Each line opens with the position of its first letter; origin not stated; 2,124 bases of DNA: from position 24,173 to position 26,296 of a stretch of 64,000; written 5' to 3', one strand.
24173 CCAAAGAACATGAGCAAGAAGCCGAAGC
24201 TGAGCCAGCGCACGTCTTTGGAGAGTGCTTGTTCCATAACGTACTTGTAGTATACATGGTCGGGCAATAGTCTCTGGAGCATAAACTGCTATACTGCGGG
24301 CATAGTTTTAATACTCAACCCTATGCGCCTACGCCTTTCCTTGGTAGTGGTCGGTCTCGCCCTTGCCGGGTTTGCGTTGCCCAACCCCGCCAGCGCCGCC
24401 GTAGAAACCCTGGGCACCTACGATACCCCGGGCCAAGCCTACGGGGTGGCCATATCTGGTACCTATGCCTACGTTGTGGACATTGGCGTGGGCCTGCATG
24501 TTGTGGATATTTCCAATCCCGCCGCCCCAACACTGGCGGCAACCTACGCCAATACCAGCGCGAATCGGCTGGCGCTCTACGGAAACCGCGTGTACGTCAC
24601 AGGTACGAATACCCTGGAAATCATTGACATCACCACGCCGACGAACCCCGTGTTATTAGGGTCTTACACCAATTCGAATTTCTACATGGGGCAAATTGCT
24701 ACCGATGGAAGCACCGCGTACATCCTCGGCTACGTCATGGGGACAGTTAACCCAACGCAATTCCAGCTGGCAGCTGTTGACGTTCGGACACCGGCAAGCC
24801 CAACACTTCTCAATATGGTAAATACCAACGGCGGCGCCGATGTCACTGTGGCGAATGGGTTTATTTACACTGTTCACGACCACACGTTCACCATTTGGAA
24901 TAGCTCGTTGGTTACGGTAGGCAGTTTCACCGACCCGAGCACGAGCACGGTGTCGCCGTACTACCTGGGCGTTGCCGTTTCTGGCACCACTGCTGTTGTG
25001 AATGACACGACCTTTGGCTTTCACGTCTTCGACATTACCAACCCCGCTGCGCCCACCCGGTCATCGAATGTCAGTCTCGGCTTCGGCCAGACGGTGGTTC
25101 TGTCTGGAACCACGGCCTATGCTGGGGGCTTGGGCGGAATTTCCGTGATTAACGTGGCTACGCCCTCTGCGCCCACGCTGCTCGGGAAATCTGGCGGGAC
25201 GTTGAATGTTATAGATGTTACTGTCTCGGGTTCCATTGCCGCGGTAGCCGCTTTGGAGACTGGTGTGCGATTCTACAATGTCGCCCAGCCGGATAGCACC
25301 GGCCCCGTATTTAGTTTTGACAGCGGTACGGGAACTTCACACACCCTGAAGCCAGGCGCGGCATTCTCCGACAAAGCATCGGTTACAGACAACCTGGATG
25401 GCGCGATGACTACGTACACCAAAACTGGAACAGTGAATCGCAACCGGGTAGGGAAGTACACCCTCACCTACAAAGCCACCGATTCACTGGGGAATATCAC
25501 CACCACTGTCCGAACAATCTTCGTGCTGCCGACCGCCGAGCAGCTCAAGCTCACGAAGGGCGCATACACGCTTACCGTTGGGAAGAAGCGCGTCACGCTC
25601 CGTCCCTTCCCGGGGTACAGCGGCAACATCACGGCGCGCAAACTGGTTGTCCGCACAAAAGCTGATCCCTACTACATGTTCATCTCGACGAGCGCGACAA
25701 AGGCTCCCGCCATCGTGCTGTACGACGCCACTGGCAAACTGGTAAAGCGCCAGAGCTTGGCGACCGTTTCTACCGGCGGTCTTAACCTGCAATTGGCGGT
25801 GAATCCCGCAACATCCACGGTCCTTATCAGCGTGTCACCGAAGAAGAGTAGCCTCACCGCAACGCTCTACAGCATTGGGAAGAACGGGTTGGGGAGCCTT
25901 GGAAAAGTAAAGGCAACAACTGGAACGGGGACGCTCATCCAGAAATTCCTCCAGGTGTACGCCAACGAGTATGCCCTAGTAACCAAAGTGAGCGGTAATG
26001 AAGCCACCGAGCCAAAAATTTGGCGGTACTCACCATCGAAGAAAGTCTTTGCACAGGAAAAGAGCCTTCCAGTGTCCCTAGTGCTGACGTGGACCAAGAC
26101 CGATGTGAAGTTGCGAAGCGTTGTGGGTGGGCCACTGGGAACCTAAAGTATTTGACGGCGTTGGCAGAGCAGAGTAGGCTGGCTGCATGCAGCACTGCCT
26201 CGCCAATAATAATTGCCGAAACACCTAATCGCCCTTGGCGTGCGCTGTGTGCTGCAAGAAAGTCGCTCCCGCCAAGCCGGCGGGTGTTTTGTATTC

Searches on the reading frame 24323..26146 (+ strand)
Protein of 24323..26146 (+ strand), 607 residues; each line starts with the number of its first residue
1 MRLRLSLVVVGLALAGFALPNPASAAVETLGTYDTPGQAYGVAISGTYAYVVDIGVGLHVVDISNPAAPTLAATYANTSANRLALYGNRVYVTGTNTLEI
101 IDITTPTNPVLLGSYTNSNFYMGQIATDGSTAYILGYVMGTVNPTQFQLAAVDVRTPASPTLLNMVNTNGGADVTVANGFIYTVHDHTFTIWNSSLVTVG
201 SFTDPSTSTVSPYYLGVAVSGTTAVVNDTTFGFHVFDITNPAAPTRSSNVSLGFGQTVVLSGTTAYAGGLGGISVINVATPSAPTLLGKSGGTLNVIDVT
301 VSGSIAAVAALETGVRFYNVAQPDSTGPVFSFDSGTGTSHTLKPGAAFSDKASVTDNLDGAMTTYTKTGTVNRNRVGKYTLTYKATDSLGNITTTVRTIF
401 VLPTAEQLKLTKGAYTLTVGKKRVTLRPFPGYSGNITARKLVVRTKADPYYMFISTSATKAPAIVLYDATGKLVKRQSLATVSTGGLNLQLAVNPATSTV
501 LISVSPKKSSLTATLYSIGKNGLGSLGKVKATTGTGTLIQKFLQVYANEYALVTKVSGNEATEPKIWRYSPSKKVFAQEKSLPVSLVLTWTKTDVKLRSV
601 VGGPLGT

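Call 33: search_protein_families(library=pfam, proteins=[window:24323-26146:+])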
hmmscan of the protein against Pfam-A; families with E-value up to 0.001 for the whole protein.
window:24323-26146:+ (607 aa): 2 families
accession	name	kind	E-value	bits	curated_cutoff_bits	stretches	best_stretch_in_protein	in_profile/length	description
PF08309.17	LVIVD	-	2e-27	94.7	20.2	2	36-76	1-41/42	LVIVD repeat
PF16403.11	Bact_surface_Ig-like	-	1.1e-09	38.6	27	1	339-401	8-71/71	Bacterial surface protein, Ig-like domain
